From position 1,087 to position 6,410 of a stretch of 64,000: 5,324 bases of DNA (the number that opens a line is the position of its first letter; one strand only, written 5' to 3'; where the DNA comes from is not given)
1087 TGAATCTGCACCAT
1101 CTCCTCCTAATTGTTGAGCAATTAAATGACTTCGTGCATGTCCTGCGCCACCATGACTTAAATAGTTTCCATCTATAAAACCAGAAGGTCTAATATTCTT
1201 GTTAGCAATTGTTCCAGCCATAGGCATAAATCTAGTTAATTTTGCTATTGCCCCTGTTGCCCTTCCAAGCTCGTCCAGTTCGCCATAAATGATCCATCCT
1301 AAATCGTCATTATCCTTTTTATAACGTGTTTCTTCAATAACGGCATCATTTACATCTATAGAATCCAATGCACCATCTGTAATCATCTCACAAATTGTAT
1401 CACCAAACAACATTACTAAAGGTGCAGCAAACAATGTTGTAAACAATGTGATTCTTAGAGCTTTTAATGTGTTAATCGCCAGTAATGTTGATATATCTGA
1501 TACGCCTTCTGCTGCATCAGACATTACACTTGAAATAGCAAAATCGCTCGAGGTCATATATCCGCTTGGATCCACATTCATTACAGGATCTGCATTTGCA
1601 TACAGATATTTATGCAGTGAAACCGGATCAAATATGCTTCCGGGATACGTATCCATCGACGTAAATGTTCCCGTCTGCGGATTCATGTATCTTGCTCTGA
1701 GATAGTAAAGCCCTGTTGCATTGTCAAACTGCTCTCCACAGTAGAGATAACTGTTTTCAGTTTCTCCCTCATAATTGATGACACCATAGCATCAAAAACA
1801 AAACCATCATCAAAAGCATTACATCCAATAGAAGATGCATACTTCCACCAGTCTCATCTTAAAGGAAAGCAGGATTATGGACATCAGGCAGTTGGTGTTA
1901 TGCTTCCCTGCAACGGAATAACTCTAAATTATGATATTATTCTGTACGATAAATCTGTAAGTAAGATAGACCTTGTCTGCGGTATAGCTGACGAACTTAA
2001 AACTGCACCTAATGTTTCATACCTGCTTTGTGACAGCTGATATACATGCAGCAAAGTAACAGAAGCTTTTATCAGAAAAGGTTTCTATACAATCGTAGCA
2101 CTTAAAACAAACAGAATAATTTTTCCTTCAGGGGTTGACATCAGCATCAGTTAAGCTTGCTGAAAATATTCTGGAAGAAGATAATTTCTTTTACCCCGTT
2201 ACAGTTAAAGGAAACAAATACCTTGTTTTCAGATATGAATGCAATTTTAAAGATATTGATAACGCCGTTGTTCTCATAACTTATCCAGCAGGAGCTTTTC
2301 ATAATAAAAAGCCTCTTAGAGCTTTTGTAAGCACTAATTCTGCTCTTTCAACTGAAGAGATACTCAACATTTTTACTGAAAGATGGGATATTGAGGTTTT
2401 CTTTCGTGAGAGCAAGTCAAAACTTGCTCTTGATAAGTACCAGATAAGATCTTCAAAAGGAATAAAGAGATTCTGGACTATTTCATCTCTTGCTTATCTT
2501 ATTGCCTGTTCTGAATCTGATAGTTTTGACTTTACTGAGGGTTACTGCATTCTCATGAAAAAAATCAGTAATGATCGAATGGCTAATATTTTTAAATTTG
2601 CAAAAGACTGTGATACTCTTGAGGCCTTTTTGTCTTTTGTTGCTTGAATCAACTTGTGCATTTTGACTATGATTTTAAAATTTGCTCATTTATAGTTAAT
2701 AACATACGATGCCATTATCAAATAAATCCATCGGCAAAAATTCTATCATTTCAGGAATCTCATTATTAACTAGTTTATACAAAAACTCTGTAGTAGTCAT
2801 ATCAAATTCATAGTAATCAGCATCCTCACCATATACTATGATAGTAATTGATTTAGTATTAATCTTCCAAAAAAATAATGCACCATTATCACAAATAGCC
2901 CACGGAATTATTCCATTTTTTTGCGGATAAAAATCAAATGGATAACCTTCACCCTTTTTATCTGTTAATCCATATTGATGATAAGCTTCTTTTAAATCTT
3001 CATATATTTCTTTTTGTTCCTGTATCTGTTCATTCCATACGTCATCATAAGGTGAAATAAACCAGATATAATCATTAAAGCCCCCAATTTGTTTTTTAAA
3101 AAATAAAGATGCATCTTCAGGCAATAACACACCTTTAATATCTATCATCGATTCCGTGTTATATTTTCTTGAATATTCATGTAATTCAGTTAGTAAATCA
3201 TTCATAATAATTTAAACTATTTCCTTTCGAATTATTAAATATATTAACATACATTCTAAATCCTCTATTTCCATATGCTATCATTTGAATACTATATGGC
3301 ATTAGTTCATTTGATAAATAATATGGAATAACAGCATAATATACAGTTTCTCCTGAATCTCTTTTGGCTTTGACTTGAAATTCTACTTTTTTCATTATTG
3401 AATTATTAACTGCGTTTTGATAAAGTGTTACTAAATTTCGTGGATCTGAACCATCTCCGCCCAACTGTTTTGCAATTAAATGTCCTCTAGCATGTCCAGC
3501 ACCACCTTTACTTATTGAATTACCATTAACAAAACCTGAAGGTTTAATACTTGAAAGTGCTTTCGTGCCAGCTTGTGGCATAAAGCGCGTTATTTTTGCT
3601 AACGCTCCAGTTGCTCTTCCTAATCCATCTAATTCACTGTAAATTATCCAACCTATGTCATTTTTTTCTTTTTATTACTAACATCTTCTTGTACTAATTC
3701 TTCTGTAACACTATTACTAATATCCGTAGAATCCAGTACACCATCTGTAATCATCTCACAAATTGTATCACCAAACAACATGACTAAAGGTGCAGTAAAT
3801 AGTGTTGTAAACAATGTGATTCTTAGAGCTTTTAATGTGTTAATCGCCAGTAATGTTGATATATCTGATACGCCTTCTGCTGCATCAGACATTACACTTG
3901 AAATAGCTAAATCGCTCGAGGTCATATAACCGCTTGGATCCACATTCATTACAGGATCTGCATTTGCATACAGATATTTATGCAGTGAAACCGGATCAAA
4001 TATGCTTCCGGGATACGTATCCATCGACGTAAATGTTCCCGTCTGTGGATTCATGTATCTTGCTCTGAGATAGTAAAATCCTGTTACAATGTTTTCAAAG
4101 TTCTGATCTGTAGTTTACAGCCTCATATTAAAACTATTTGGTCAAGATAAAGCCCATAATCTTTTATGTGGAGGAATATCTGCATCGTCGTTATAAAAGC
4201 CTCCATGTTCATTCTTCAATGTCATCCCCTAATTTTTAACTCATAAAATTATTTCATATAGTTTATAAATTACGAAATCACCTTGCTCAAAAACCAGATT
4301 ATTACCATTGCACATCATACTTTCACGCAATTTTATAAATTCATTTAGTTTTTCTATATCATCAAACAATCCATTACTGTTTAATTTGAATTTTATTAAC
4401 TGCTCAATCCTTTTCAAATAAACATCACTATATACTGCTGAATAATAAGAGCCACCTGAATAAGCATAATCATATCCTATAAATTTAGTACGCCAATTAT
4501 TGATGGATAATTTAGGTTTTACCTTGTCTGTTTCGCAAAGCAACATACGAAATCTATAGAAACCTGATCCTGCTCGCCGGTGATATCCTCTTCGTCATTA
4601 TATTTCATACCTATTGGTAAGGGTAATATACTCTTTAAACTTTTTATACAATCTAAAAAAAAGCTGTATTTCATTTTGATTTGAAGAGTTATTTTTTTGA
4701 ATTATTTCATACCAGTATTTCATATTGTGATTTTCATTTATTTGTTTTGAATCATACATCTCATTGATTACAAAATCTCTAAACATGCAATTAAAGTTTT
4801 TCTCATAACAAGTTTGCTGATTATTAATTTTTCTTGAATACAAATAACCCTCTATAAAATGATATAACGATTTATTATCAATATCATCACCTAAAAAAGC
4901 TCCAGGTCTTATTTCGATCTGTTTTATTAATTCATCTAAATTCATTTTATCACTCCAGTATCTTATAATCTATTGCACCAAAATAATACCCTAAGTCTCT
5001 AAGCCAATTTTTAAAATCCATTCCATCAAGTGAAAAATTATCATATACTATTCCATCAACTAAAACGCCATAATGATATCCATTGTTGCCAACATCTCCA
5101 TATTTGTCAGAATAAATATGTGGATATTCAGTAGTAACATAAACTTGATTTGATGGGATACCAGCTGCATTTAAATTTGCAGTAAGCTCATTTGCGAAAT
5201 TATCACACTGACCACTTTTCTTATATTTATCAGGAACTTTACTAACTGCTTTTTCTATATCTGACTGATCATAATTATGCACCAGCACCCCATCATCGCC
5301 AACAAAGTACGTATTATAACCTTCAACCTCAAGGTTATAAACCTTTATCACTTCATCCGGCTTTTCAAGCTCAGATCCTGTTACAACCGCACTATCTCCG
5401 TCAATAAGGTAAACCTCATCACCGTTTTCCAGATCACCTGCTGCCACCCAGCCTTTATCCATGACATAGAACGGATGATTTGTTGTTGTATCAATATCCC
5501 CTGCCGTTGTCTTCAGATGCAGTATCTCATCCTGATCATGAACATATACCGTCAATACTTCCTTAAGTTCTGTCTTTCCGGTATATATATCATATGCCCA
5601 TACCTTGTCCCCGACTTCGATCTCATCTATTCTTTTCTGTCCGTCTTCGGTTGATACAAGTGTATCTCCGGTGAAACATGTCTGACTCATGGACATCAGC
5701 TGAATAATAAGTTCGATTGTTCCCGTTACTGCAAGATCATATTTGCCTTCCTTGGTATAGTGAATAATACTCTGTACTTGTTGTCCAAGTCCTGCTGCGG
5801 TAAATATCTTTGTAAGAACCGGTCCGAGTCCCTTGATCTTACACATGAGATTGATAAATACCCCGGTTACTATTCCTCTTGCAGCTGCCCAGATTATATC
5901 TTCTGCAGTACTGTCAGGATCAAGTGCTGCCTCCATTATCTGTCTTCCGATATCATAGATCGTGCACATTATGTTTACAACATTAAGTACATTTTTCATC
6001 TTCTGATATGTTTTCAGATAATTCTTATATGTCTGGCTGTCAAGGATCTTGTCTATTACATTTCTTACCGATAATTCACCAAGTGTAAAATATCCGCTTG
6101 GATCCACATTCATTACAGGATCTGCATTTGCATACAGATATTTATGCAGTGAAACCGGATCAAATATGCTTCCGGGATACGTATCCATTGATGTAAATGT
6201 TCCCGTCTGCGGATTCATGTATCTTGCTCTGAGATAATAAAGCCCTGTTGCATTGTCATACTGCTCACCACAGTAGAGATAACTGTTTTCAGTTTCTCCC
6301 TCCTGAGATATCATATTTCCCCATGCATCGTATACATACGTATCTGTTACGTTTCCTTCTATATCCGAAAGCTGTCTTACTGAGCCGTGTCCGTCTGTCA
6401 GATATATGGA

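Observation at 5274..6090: Two self-cleaving modules in series: RHS aspartyl-protease tip, a 137-aa hydrophobic helical segment, then a HINT domain before the toxin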

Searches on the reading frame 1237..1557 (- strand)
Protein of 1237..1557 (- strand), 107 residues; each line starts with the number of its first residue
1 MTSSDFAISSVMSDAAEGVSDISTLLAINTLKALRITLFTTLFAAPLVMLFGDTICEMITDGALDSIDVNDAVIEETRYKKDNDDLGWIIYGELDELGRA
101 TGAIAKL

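Call 71: find_homologous_proteins(query=window:1237-1557:-, max_evalue=0.001)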
Query seq(107 aa) (107 aa): 1 proteins with E <= 0.001 among 4 candidates.
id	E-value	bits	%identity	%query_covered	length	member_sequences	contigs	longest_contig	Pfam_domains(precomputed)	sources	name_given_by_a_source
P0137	2.0e-31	126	88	71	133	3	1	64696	-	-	-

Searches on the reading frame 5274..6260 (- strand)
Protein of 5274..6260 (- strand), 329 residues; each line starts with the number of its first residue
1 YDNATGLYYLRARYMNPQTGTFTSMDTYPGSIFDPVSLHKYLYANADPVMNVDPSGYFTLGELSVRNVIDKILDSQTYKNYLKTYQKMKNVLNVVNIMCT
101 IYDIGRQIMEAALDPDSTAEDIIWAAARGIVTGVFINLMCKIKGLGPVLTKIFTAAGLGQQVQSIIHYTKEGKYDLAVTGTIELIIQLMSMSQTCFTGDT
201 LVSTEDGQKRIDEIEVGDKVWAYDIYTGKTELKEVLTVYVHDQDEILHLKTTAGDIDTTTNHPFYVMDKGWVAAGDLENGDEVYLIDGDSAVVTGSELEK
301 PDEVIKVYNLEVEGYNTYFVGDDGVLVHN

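Call 16: find_homologous_proteins(query=window:5274-6260:-, max_evalue=0.00001)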
Query window:5274-6260:- (329 aa): 1229 proteins with E <= 0.00001 among 5594 candidates; the best 120 are listed.
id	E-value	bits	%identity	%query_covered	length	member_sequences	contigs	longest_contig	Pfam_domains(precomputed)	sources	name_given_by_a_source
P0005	1.3e-154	532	72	100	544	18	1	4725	PF07591.16,PF14623.12,PF25023.2,PF01079.26,PF14890.12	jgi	jgi:RHS repeat-associated protein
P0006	1.7e-137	476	64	100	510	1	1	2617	PF07591.16,PF25023.2,PF01079.26,PF15650.14,PF14890.12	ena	-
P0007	1.0e-123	431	60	96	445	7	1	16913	PF07591.16,PF01079.26,PF14890.12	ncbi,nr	ncbi:MAG: hypothetical protein IJN43_07255 [Ruminococcus sp.]|nr:hypothetical protein [Ruminococcus 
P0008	3.9e-122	425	60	96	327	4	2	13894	PF07591.16,PF14623.12,PF01079.26,PF14890.12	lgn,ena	-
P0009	1.1e-119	417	61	96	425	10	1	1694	PF07591.16,PF14623.12,PF01079.26,PF15633.12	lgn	-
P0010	7.6e-119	415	59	96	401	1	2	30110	PF07591.16,PF01079.26,PF14890.12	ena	-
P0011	1.3e-118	414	61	96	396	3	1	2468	PF07591.16,PF14623.12,PF01079.26,PF14890.12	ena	-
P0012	4.9e-118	412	59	96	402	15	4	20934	PF07591.16,PF01079.26,PF14890.12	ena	-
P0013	7.7e-117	408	58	96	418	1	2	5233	PF07591.16,PF01079.26,PF14890.12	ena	-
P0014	9.3e-117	408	60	100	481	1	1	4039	PF07591.16,PF25023.2,PF14890.12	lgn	-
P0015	9.6e-117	408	59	96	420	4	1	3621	PF07591.16,PF01079.26,PF14890.12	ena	-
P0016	1.0e-116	408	59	96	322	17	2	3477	PF07591.16,PF01079.26,PF14890.12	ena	-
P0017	5.8e-116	405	61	92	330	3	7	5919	PF07591.16,PF01079.26,PF14890.12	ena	-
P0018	1.8e-115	404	59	96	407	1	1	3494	PF07591.16,PF01079.26,PF13403.12,PF14890.12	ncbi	-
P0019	2.1e-115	403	60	96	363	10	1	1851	PF07591.16,PF14623.12,PF01079.26,PF14890.12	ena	-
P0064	8.4e-81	290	45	100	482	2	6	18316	PF07591.16,PF15643.13,PF01079.26,PF13403.12,PF14890.12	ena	-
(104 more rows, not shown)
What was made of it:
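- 1229 hits (call 16).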

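Call 61: find_encoding_contigs(protein=P0064, flank=4000, max_places=3)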
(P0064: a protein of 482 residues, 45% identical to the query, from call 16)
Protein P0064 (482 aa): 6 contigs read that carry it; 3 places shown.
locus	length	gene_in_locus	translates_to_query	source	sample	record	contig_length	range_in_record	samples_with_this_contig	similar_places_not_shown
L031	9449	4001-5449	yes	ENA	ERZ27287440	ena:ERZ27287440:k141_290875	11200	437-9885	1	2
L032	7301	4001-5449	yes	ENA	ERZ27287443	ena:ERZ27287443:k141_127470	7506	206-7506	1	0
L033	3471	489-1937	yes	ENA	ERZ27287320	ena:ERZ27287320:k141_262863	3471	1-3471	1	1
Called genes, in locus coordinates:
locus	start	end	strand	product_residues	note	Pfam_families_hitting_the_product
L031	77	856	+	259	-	PF00005:ABC_tran, PF13304:AAA_21 (faint)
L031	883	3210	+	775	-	PF02687:FtsX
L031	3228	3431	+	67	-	-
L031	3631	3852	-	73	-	-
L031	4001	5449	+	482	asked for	PF01079:Hint (weak), PF07591:PT-HINT, PF13403:Hint_2 (weak), PF14890:Intein_splicing (weak), PF15643:Tox-PL-2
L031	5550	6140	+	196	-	-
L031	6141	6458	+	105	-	-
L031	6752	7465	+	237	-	PF07591:PT-HINT, PF13403:Hint_2 (faint), PF14890:Intein_splicing (weak), PF14412:AHH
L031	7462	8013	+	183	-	PF07791:Imm11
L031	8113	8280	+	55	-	-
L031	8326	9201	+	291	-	-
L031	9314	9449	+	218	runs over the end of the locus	PF07591:PT-HINT, PF08517:AXH (faint), PF13403:Hint_2 (faint), PF14890:Intein_splicing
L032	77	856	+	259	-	PF00005:ABC_tran, PF13304:AAA_21 (faint)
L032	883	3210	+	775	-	PF02687:FtsX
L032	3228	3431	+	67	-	-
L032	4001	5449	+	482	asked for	PF01079:Hint (weak), PF07591:PT-HINT, PF13403:Hint_2 (weak), PF14890:Intein_splicing (weak), PF15643:Tox-PL-2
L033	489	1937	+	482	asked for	PF01079:Hint (weak), PF07591:PT-HINT, PF13403:Hint_2 (weak), PF14890:Intein_splicing (weak), PF15643:Tox-PL-2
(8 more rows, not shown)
